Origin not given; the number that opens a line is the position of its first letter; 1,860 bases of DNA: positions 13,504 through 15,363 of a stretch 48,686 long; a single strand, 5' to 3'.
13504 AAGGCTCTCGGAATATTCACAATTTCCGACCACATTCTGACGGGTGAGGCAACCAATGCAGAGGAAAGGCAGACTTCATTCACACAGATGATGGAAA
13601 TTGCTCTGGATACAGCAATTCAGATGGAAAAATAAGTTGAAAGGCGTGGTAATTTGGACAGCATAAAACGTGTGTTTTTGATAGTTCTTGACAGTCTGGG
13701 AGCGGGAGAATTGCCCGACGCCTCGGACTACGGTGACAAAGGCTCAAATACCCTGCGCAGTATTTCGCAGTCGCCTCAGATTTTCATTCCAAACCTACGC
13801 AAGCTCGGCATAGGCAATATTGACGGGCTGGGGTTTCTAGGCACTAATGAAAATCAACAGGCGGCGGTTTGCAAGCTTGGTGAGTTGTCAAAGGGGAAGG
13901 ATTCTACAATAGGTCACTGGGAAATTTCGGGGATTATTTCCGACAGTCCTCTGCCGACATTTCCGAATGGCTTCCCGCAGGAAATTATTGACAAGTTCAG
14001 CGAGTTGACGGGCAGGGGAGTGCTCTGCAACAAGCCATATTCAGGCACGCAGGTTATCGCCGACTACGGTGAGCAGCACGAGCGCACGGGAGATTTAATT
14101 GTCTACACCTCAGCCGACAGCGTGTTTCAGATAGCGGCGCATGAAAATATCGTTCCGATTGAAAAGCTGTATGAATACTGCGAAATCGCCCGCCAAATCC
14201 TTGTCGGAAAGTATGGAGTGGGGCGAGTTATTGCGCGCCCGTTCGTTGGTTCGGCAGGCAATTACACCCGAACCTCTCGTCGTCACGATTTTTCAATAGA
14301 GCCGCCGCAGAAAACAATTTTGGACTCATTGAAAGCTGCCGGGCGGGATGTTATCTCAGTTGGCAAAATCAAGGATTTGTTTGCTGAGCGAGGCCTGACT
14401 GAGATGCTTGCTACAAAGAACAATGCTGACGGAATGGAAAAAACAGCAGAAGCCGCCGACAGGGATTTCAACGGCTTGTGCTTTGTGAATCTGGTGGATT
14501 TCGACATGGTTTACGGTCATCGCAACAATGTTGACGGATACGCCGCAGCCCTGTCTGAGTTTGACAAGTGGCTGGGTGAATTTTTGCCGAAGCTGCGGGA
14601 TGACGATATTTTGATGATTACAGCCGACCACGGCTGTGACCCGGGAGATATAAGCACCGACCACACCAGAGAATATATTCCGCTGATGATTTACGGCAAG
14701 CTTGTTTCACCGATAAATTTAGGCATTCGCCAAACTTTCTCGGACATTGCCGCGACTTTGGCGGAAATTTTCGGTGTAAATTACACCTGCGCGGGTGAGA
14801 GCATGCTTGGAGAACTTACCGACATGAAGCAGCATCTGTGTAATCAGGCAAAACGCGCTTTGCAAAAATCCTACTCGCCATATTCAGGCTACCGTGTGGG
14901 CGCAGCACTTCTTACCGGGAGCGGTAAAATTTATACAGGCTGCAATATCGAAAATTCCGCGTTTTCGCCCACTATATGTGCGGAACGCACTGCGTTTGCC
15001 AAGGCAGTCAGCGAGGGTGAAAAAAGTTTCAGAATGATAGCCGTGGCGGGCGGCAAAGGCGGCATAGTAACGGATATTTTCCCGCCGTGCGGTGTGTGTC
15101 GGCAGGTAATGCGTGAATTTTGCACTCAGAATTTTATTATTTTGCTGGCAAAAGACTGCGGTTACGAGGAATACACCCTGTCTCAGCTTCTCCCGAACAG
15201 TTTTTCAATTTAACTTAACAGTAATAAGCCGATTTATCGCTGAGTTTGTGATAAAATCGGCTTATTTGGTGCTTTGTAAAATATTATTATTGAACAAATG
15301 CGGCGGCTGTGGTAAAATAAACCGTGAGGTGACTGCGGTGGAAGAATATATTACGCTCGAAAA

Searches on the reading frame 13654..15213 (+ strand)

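Call 65: search_protein_families(library=pfam, proteins=[window:13654-15213:+], max_evalue=0.00001)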
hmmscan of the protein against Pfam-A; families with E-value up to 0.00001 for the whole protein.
window:13654-15213:+ (519 aa): 3 families
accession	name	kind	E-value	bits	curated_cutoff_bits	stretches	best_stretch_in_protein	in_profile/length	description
PF01676.23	Metalloenzyme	-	5.7e-38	131.3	24.3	1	5-376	1-251/252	Metalloenzyme superfamily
PF00383.29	dCMP_cyt_deam_1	-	3.5e-16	59.4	25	1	392-496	4-100/102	Cytidine and deoxycytidylate deaminase zinc-binding region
PF08211.18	dCMP_cyt_deam_2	-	2.2e-12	47.7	25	1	390-462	40-110/130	Cytidine and deoxycytidylate deaminase zinc-binding region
